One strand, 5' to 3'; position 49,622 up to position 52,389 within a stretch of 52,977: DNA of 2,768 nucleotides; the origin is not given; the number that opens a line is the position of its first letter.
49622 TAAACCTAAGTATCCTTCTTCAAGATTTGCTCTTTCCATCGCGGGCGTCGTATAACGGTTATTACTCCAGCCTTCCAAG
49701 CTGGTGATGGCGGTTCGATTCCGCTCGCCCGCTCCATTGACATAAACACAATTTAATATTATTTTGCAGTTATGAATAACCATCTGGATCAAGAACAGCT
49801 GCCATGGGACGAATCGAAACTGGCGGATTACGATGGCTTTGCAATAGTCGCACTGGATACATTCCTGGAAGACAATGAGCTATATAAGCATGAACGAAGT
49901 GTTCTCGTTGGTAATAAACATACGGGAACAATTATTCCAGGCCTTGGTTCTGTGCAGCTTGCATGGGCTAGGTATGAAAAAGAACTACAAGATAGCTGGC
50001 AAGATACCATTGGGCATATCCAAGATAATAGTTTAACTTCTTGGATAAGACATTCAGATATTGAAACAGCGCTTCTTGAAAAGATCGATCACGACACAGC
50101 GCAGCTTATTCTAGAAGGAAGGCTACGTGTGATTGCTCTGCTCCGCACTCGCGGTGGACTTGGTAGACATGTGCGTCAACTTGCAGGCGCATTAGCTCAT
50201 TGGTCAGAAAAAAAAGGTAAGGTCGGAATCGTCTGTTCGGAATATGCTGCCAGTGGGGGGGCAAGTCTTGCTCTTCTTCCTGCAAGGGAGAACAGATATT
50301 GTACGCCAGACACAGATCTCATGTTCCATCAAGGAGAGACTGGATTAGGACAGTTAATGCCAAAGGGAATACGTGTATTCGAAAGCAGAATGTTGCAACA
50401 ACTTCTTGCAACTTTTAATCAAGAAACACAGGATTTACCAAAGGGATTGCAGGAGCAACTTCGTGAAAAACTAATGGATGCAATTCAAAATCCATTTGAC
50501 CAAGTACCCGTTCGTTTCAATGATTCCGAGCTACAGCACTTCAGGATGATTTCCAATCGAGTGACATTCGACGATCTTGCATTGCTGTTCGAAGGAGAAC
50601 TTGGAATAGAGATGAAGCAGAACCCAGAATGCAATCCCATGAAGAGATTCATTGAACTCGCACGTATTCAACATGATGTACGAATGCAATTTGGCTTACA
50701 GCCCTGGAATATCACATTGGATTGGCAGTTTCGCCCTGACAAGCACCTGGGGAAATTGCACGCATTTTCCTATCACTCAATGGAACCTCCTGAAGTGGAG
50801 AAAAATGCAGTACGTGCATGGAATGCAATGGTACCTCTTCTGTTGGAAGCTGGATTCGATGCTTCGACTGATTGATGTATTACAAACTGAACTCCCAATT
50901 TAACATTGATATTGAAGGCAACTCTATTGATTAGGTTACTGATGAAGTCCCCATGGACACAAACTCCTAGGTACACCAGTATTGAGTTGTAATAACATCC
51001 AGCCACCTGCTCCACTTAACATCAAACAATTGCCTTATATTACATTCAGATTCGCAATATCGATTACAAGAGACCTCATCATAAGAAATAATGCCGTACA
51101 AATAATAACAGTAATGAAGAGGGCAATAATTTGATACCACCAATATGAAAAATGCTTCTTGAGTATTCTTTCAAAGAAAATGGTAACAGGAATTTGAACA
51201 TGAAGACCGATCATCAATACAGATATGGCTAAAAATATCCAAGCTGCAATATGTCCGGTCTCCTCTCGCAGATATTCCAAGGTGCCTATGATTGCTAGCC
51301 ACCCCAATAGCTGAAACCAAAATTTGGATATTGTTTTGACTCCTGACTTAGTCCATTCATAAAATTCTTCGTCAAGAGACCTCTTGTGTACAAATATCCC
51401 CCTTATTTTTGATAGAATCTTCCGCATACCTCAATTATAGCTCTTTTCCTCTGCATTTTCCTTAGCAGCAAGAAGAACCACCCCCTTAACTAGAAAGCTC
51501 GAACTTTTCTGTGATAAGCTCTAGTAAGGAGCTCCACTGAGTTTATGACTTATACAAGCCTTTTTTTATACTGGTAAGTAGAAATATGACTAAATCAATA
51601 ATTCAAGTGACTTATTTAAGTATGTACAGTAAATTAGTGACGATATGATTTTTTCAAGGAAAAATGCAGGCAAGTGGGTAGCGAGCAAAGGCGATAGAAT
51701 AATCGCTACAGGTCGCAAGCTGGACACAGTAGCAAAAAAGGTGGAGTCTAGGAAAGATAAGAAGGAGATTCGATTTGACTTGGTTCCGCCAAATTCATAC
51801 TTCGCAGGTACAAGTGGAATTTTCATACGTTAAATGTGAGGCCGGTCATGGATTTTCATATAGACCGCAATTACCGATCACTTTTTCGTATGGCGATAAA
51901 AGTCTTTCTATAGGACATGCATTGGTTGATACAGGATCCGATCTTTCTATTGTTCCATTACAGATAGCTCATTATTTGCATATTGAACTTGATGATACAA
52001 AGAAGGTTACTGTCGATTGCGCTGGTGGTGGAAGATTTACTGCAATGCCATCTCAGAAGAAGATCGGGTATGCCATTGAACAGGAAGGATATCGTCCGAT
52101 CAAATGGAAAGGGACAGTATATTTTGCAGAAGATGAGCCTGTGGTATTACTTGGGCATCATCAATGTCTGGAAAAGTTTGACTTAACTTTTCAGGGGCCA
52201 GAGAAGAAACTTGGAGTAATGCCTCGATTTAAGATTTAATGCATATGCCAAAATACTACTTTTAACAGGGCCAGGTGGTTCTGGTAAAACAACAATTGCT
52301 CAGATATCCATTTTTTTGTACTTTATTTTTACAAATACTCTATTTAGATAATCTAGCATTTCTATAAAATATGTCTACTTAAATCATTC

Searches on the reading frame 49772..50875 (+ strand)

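Call 9: search_protein_families(library=ncbifam, proteins=[window:49772-50875:+])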
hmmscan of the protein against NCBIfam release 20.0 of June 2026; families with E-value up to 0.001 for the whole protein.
window:49772-50875:+ (367 aa): 1 family
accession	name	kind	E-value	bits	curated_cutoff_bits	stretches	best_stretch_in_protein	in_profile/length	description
NF009205.0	PRK12553.1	subfamily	5.3e-05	22.9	228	1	150-197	97-147/211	ATP-dependent Clp protease proteolytic subunit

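Call 64: search_protein_families(library=pfam, proteins=[window:49772-50875:+], max_evalue=0.01)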
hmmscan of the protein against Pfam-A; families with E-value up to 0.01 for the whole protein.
window:49772-50875:+ (367 aa): 1 family
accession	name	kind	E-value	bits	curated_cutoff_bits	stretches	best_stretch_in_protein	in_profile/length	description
PF00574.28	CLP_protease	-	0.00036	20.9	20.2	1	148-228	74-156/182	Clp protease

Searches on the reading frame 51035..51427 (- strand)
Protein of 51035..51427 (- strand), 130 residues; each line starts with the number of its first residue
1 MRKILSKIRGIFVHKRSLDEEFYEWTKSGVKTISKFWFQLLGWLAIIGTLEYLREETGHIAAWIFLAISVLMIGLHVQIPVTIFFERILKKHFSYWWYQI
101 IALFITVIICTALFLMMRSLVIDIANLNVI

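Call 65: search_protein_families(library=pfam, proteins=[window:51035-51427:-], max_evalue=0.01)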
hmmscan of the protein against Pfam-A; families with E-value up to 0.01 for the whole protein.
window:51035-51427:- (130 aa): 1 family
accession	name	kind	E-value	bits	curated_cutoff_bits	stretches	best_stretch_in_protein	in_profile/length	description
PF01061.29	ABC2_membrane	-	0.00087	19.3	26.9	1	37-122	25-114/211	ABC-2 type transporter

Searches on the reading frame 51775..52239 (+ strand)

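Call 65: search_protein_families(library=pfam, proteins=[window:51775-52239:+], max_evalue=0.01)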
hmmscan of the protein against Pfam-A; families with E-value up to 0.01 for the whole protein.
window:51775-52239:+ (154 aa): 2 families
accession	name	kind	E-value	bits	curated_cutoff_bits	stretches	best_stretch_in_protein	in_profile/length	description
PF13650.11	Asp_protease_2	-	0.0003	21.9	24.3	1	48-89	11-53/90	Aspartyl protease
PF13975.11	gag-asp_proteas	-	0.0029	18.6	28.2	1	48-87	11-51/92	gag-polyprotein putative aspartyl protease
